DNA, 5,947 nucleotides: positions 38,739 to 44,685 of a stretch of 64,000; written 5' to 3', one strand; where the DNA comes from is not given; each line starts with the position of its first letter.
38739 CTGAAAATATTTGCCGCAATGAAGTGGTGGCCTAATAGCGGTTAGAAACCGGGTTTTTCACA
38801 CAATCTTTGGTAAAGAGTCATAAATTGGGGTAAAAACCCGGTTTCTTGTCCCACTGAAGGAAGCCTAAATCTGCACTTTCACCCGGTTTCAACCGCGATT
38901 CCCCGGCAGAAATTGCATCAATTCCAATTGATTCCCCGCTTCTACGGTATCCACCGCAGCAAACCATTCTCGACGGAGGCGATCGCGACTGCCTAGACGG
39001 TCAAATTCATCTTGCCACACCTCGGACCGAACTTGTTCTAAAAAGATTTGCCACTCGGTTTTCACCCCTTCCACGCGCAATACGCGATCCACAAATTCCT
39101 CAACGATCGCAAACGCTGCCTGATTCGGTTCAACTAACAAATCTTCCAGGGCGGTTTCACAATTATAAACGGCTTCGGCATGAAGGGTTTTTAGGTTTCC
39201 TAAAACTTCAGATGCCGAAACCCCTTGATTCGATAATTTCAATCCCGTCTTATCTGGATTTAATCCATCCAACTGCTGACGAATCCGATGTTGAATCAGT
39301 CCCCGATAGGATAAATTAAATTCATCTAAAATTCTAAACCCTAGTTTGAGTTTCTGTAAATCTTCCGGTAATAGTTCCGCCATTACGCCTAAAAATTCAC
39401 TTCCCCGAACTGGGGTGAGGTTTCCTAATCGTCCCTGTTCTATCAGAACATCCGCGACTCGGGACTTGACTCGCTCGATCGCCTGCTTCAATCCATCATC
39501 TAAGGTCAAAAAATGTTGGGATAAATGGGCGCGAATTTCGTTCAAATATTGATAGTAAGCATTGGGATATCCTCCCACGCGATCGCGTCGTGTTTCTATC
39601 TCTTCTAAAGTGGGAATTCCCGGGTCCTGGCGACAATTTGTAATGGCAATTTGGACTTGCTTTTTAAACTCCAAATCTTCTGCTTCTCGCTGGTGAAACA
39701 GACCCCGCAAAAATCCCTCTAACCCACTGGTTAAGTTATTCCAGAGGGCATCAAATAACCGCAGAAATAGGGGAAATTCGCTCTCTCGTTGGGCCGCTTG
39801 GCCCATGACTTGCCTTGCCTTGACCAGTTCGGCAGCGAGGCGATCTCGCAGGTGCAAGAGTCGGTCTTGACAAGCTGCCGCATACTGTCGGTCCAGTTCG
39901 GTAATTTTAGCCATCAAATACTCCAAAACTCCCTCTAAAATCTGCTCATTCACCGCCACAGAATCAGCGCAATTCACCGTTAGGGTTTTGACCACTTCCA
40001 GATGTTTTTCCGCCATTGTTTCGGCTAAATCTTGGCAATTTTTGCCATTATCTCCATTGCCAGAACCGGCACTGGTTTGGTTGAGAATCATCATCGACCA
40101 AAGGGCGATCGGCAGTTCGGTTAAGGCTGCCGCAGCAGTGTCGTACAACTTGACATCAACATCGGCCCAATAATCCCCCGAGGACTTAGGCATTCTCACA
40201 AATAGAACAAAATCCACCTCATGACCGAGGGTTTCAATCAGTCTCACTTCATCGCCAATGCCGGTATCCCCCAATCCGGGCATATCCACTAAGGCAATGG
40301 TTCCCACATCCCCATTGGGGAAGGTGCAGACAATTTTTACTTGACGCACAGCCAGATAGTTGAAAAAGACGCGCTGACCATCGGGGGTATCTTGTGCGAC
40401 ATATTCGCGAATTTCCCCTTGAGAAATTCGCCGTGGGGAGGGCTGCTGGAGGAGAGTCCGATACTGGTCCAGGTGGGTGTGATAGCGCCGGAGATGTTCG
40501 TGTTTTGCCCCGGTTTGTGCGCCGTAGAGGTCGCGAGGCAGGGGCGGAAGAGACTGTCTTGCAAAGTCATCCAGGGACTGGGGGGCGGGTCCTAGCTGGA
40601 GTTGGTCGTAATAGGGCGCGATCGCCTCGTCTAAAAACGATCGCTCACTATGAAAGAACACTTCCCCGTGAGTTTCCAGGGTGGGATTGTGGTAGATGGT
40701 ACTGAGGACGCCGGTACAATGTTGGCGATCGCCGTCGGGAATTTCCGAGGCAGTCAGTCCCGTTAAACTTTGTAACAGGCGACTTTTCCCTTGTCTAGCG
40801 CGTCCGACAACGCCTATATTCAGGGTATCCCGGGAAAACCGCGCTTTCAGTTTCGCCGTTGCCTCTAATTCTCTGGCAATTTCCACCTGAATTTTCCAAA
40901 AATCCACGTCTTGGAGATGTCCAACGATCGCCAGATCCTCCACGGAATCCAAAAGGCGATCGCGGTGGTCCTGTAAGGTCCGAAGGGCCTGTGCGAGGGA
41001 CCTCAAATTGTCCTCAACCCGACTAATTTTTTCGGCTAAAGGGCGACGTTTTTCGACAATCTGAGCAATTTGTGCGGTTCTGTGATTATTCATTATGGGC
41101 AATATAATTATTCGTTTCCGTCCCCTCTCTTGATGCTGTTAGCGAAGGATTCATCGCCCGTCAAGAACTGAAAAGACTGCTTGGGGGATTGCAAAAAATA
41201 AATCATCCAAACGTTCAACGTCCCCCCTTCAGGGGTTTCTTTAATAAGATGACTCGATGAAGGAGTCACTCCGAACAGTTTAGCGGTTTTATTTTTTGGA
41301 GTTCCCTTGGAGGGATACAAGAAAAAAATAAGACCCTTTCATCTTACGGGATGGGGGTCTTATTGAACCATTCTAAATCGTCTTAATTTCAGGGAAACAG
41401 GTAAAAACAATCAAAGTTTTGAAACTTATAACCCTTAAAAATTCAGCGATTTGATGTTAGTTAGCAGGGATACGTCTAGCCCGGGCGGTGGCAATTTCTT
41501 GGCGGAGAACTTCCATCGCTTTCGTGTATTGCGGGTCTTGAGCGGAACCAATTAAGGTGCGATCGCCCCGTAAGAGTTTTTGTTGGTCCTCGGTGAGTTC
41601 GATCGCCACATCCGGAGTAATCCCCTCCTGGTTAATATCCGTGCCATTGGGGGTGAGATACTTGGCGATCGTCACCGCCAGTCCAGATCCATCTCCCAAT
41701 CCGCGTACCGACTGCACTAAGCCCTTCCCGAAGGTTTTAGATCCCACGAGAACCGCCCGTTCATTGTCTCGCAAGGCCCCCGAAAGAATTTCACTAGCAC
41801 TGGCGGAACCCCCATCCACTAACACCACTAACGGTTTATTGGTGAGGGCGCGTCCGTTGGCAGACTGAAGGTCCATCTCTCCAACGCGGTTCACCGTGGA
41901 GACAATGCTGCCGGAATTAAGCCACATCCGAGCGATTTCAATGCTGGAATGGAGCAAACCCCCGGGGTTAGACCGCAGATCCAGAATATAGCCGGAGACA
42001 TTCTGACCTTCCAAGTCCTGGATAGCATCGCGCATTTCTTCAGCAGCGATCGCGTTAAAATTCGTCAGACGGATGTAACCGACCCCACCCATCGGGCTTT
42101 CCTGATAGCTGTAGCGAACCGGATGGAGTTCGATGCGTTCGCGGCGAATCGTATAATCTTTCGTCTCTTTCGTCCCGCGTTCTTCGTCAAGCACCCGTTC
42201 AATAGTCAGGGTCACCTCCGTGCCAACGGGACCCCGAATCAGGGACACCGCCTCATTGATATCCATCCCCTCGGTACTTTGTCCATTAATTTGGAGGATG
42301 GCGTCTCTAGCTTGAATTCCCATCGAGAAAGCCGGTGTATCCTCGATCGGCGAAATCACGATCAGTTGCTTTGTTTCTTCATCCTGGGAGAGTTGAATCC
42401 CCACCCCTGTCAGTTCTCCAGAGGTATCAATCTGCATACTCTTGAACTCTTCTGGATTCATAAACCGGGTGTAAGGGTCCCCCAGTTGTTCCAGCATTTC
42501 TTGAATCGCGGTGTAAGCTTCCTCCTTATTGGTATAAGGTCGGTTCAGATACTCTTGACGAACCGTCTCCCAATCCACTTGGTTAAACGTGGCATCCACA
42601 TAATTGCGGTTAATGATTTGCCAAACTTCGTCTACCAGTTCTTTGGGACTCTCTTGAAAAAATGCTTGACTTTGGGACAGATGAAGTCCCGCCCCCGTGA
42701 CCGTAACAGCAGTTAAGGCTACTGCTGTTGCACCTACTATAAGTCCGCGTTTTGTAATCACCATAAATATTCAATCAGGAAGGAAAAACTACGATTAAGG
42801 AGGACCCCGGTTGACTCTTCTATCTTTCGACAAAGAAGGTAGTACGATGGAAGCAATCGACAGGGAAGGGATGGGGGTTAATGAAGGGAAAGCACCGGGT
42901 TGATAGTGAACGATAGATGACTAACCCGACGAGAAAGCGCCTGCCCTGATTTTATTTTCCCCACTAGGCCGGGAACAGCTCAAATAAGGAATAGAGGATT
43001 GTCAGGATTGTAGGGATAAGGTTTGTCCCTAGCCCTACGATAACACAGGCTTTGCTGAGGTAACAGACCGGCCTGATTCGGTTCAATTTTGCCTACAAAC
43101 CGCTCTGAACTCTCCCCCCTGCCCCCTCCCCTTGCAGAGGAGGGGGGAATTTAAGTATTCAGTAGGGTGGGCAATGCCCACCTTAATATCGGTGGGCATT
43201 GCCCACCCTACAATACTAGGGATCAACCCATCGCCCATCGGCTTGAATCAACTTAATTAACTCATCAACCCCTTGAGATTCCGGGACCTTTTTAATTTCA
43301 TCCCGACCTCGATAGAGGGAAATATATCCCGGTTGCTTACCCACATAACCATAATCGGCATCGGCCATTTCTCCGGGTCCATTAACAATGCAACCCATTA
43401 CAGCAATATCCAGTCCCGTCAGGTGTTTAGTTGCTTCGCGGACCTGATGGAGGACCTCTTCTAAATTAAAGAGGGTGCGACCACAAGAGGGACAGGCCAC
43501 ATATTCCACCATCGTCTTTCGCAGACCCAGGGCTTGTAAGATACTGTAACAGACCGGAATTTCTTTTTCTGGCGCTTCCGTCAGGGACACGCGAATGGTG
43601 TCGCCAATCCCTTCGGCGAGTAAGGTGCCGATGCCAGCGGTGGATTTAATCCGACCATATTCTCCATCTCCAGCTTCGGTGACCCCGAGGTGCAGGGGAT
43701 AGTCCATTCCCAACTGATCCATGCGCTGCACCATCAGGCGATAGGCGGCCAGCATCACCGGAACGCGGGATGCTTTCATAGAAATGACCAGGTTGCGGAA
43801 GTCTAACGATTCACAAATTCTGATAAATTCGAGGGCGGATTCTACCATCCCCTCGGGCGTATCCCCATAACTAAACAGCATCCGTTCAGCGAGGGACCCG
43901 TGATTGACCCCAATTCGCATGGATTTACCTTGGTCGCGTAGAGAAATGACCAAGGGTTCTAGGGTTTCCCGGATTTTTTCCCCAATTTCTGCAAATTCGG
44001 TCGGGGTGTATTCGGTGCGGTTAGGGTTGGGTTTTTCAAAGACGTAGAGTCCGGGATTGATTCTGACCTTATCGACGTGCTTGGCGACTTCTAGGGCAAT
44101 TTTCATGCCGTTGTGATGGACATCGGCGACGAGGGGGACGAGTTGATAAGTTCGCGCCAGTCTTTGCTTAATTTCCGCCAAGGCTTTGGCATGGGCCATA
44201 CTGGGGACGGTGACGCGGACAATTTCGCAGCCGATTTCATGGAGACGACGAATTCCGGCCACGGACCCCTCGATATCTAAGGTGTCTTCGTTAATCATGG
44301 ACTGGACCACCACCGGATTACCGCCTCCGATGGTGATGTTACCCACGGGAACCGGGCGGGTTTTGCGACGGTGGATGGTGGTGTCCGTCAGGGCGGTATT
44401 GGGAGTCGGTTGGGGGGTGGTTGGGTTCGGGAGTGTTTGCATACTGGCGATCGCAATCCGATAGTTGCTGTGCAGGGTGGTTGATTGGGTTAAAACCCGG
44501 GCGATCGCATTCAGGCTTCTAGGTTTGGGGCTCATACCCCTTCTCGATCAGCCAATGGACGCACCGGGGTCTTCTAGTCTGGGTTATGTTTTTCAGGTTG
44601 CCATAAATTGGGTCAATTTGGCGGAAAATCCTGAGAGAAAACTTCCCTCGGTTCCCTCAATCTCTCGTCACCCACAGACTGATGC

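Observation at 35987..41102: Co-directional island of dynamin-like GTPase, PNK-like kinase, decayed ORF, small P-loop GTPase and tail-anchored partner. Candidate uncharacterised GTPase-based system.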

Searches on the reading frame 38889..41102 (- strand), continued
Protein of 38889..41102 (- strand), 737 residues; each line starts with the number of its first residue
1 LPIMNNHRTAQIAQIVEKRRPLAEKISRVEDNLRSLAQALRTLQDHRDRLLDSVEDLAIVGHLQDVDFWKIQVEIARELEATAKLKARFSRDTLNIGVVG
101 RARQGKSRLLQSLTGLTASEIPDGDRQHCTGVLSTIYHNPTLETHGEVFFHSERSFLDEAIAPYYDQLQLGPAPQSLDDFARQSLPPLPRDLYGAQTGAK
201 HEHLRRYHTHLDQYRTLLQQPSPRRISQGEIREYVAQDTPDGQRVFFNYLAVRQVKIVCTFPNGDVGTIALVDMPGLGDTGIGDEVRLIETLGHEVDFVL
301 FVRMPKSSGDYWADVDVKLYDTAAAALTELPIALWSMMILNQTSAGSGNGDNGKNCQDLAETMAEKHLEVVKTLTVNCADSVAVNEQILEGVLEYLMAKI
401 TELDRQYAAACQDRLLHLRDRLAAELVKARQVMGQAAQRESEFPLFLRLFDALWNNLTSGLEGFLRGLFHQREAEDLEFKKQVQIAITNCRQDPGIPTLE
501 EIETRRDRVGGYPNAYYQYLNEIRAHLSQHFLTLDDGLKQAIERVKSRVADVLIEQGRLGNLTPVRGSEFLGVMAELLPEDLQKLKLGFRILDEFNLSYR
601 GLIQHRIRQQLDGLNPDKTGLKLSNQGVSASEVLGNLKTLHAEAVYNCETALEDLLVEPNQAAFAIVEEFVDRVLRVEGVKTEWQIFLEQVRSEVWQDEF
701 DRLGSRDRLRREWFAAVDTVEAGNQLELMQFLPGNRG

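Call 99: get_annotated_region(hit=H30, flank=5000)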
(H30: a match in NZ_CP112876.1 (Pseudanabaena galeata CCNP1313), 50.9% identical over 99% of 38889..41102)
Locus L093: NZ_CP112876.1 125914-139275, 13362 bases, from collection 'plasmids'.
description: Pseudanabaena galeata CCNP1313 plasmid pPg_02, complete sequence
organism: Pseudanabaena galeata CCNP1313 (NCBI taxid 2602720)
taxonomy: Bacteria; Cyanobacteriota; Cyanophyceae; Pseudanabaenales; Pseudanabaenaceae; Pseudanabaena; Pseudanabaena galeata; Pseudanabaena galeata CCNP1313
host: -; source: -; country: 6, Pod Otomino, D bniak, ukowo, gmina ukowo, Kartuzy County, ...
typing (MOB-suite, as given by PLSDB): non-mobilizable
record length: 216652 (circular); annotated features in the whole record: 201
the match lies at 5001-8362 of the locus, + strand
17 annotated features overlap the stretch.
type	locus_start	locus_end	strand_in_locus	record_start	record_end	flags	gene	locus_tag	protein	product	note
CDS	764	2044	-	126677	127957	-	-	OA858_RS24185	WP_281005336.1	ISKra4 family transposase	-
CDS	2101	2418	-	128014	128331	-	-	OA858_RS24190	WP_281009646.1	phage integrase N-terminal SAM-like domain-containing protein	-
CDS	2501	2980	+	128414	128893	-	-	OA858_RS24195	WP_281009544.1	zinc ribbon domain-containing protein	-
CDS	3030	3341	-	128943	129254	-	-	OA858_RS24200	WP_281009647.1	hypothetical protein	-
CDS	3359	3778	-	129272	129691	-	-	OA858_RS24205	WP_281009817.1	HNH endonuclease signature motif containing protein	-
CDS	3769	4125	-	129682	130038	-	-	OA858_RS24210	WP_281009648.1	hypothetical protein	-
CDS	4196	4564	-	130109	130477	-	-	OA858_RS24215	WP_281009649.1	type II toxin-antitoxin system PemK/MazF family toxin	-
CDS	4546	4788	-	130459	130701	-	-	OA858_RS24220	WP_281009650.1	hypothetical protein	-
CDS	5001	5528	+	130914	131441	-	-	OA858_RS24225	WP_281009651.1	hypothetical protein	-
CDS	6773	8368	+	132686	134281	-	-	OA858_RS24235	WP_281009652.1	hypothetical protein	-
CDS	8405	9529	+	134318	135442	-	-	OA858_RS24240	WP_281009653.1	hypothetical protein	-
CDS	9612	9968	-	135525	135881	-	-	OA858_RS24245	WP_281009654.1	DUF5615 family PIN-like protein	-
CDS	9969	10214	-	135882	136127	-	-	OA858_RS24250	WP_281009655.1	DUF433 domain-containing protein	-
CDS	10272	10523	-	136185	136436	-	-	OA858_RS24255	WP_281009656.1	type II toxin-antitoxin system ParD family antitoxin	GO:0051983 - regulation of chromosome segregation [Evidence IEA]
CDS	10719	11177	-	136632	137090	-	-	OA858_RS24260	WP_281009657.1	hypothetical protein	-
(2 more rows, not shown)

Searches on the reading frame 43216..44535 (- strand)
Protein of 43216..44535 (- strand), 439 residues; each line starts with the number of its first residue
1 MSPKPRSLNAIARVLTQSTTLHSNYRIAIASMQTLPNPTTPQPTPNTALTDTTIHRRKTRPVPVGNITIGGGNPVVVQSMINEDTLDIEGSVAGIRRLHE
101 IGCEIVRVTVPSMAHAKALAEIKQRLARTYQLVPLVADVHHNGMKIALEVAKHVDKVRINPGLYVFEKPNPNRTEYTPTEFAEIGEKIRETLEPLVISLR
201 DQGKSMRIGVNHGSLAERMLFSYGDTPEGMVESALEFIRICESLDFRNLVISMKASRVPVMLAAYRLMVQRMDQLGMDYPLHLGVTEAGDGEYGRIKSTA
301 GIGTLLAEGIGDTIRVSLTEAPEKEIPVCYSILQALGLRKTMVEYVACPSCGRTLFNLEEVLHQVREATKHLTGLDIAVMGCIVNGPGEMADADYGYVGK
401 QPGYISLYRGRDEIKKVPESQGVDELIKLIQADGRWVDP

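Call 81: search_protein_families(library=pfam, proteins=[window:43216-44535:-], max_evalue=0.0001)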
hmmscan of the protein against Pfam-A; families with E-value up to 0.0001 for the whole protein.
window:43216-44535:- (439 aa): 1 family
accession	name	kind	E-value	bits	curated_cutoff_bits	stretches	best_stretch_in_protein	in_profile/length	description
PF04551.19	GcpE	-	1.6e-128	429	32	1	59-431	1-342/343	GcpE protein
